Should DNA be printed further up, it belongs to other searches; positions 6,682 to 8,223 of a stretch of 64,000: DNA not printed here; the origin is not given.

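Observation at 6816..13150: Co-localised ThrC-family PLP enzyme, MoaD/ThiS-like carrier, E1-like activator and an IscS-IscU-TusA-DsrE persulfide relay: a candidate protein-thiocarboxylate-dependent sulfur amino acid pathway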

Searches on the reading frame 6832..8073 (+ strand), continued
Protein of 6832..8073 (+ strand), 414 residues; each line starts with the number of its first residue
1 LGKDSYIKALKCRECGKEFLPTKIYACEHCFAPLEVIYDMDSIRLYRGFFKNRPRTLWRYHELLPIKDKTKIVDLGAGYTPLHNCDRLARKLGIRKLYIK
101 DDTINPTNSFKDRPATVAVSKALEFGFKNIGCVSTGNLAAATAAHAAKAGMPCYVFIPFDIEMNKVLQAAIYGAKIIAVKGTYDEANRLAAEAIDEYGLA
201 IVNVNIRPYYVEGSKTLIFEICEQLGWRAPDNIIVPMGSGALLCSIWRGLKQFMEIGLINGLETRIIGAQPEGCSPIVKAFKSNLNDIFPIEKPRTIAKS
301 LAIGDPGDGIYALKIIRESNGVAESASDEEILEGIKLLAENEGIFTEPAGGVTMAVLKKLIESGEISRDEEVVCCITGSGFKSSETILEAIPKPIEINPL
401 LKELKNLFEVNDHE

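Call 26: search_solved_structures(query=window:6832-8073:+, max_evalue=1e-10)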
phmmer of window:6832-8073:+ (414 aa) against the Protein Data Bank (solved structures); distinct sequences matched with E-value up to 1e-10: 26.
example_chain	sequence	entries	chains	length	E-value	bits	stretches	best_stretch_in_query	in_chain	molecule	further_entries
2zsj_A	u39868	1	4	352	4.4e-78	266.1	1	58-404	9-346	Threonine synthase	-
6cgq_A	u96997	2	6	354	5.6e-70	239.4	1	57-391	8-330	Threonine synthase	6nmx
1uim_A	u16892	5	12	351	9.2e-67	228.8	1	53-395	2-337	Threonine Synthase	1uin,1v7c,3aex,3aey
2d1f_A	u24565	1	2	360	3.6e-64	220.3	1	54-400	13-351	Threonine synthase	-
1e5x_A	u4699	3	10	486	3.4e-43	151.2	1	58-387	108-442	THREONINE SYNTHASE | THREONINE SYNTHASE 1, CHLOROPLASTIC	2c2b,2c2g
1pwe_A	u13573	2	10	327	1.7e-19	73.1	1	80-358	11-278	L-serine dehydratase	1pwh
4h27_A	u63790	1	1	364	1.9e-18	69.7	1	80-357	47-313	L-serine dehydratase/L-threonine deaminase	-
1p5j_A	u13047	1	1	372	2.1e-17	66.3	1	80-357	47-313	L-serine dehydratase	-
1v71_A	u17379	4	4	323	2.4e-17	66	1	79-362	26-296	Hypothetical protein C320.14 in chromosome III | Uncharacterized protein C320.14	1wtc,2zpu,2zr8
8y1j_A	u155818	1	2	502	2.6e-16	62.6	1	73-375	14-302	L-threonine dehydratase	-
1ve5_A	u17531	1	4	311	6.5e-15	58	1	80-357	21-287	Threonine deaminase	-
6lut_A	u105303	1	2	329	2.6e-14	56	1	66-360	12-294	Probable serine racemase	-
8zkv_A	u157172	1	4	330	1.2e-13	53.9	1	77-379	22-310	L-threonine dehydratase biosynthetic IlvA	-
43cq_A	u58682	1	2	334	1.3e-13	53.7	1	77-379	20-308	L-threonine dehydratase biosynthetic IlvA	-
5cvc_A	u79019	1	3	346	2.1e-13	53.1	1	85-356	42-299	Serine racemase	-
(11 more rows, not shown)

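Call 28: search_dna_similar(query=window:6832-8073:+, collection=plasmids, mode=protein, max_evalue=1e-30, max_rows=40)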
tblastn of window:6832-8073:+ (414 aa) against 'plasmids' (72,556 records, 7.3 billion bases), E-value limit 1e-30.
Records with a match: 115; places in all: 120; records where one place covers at least 80% of the query: 95.
Best place of each record, by identity: <60% 115.
By first word of the organism name: Mesorhizobium 11; Azospirillum 10; Priestia 7; Natrinema 6; Haloarcula 6; Halorussus 6; Haladaptatus 5; Streptomyces 5; Aminobacter 4; Acinetobacter 4; and 38 more.
By predicted mobility (MOB-suite, as given by PLSDB): non-mobilizable 95; mobilizable 13; conjugative 7.
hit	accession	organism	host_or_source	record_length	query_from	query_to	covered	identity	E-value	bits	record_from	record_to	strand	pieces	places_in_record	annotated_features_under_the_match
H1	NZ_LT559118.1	Nonomuraea gerenzanensis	-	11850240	9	405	96%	45.5%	7e-102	338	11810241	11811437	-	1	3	none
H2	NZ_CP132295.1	Natronococcus sp. AD-5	cell culture,sediment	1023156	5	410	98%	38.7%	2e-76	265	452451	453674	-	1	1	record has no annotation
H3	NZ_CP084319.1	Haloterrigena alkaliphila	Salt lake,Salt lake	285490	6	408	97%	39.0%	6e-74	258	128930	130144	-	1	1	thrC: threonine synthase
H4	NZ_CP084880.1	Natrinema halophilum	pure culture,salt mine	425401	5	410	98%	38.0%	1e-74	260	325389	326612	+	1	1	thrC: threonine synthase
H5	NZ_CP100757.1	Natrinema gelatinilyticum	marine sediment,sediment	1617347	6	410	98%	37.9%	2e-73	256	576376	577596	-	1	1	record has no annotation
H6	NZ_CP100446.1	Natrinema caseinilyticum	marine sediment,sediment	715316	6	410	98%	37.9%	2e-72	254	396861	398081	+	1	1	thrC: threonine synthase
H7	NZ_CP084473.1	Natrinema sp. DC36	cell culture,sediment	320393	5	408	98%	38.0%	8e-72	252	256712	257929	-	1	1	thrC: threonine synthase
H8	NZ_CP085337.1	Haladaptatus halobius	cell culture,saline soil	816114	5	408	98%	37.7%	8e-73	255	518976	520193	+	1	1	thrC: threonine synthase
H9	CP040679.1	Halostella pelagica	pure culture,isolated from salted brown ...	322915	6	408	97%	37.8%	3e-72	253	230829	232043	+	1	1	record has no annotation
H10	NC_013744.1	Haloterrigena turkmenica DSM 5511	-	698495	6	408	97%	37.8%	2e-71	251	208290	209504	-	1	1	thrC: threonine synthase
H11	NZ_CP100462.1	Salinigranum marinum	cell culture,Saline soil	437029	6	408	97%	37.4%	1e-71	251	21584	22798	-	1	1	thrC: threonine synthase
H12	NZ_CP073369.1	Haloarcula sinaiiensis ATCC 33800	cell culture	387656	5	408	98%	37.2%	3e-71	250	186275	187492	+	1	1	thrC: threonine synthase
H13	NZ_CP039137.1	Haloarcula marismortui ATCC 43049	Cell culture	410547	5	408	98%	37.2%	3e-71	250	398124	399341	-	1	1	thrC: threonine synthase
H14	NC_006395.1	Haloarcula marismortui ATCC 43049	-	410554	5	408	98%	37.2%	3e-71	250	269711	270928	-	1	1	thrC: threonine synthase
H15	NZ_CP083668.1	Haloprofundus halobius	cell culture,salt lake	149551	5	414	99%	35.7%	7e-70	246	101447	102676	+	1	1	thrC: threonine synthase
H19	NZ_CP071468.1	Priestia megaterium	whole organism,Hypersaline environment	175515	3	389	93%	36.8%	6e-61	220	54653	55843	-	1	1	thrC: threonine synthase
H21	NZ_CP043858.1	Aliarcobacter cibarius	cell culture,Poultry carcass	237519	6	392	93%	36.7%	3e-69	244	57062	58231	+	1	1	threonine synthase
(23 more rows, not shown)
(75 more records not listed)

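Call 29: get_annotated_region(hit=H1, flank=6000)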
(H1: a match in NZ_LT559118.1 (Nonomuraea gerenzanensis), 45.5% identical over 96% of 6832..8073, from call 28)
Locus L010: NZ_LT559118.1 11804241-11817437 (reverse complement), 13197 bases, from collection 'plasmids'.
description: Nonomuraea gerenzanensis isolate nono1 plasmid I, complete sequence
organism: Nonomuraea gerenzanensis (NCBI taxid 93944)
taxonomy: Bacteria; Actinomycetota; Actinomycetes; Streptosporangiales; Streptosporangiaceae; Nonomuraea; Nonomuraea gerenzanensis
host: -; source: -; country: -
typing (MOB-suite, as given by PLSDB): non-mobilizable
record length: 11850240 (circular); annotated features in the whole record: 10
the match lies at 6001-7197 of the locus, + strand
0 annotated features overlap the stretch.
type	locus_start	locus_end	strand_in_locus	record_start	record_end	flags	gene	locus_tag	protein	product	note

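Call 34: find_related_loci(query=A2, collection=genome_contigs, flank=10000)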
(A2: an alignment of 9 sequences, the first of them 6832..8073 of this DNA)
Query A2 (414 aa) in genome_contigs; peptide patterns used: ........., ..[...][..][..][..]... (x = any residue, [..] = any of these).
600 stretches matched a pattern (row limit reached: there are more); 599 encode a relative of the query (tblastn E <= 1e-3); the best 80 are kept; 80 distinct loci.
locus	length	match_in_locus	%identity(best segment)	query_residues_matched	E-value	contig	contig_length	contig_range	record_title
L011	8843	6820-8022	72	6-406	0e+0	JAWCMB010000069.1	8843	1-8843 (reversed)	MAG: Thermoproteota archaeon isolate JZ-2_201705_bins_26 JZ-2_201705_bins_26_scaffold_69, whole genome shotgun sequence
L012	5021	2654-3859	65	6-407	0e+0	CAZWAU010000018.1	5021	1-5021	MAG TPA_asm: uncultured Nitrososphaerota archaeon isolate SRP231805_co4_130 genome assembly, contig: k141_287722, whole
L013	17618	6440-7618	57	7-399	1e-154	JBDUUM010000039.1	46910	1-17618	MAG: Nitrososphaera sp. isolate NZ_1224 k127_7432043, whole genome shotgun sequence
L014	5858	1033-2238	59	4-405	2e-155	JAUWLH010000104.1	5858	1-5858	MAG: Candidatus Bathyarchaeota archaeon isolate CSMAG_2367 CSMAG_2367_k141_999268_length_5858_cov_8.0000, whole genome s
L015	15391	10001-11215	57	7-410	1e-146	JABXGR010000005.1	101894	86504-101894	MAG: Candidatus Nitrosocaldus schleperae isolate JZ-1.bins.77 NODE_5_length_101894_cov_5.56714, whole genome shotgun seq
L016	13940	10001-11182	57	7-399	4e-146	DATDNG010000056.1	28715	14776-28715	MAG TPA_asm: Nitrososphaeraceae archaeon isolate SMAG_U431 k141_801516, whole genome shotgun sequence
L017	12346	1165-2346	55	7-399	1e-141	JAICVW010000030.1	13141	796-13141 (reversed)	MAG: Nitrososphaeraceae archaeon isolate LS_FP_2_bin.12 k141_638715_length_13141_cov_8.0000, whole genome shotgun sequen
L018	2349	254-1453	53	9-409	5e-150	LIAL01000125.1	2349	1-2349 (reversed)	MAG: Nitrosopumilus sp. BACL13 MAG-121220-bin23 contig03724_1_121220-bin23, whole genome shotgun sequence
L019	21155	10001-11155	54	9-394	1e-139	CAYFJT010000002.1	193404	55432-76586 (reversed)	MAG TPA_asm: uncultured Nitrosopumilaceae archaeon isolate ERP019367_co1_134 genome assembly, contig: NODE_94_length_193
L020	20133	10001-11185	56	7-399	2e-139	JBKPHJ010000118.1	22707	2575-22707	MAG: Thermoproteota archaeon isolate HAY_GB_MAG_00013 HAY_GB_000000428122, whole genome shotgun sequence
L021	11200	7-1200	55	7-402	2e-139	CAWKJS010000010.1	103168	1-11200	MAG: uncultured Nitrososphaeraceae archaeon isolate MFD01916.bin.2.53 genome assembly, contig: contig_18255, whole genom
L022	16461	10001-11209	54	7-407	2e-139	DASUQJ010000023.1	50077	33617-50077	MAG TPA_asm: Nitrososphaeraceae archaeon isolate SMAG_U1678 k141_1748699, whole genome shotgun sequence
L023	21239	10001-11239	51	2-414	3e-139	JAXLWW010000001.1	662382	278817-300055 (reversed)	MAG: Dehalococcoidia bacterium isolate STL-CHL33 C3.105.fa-1, whole genome shotgun sequence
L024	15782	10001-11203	51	5-406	3e-137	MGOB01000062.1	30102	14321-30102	MAG: Chloroflexi bacterium RBG_16_68_14 RBG_16_scaffold_3809, whole genome shotgun sequence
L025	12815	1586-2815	50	1-409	1e-135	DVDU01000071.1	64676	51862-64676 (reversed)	MAG TPA_asm: Oscillatoriaceae cyanobacterium M33_DOE_052 k141_1601008, whole genome shotgun sequence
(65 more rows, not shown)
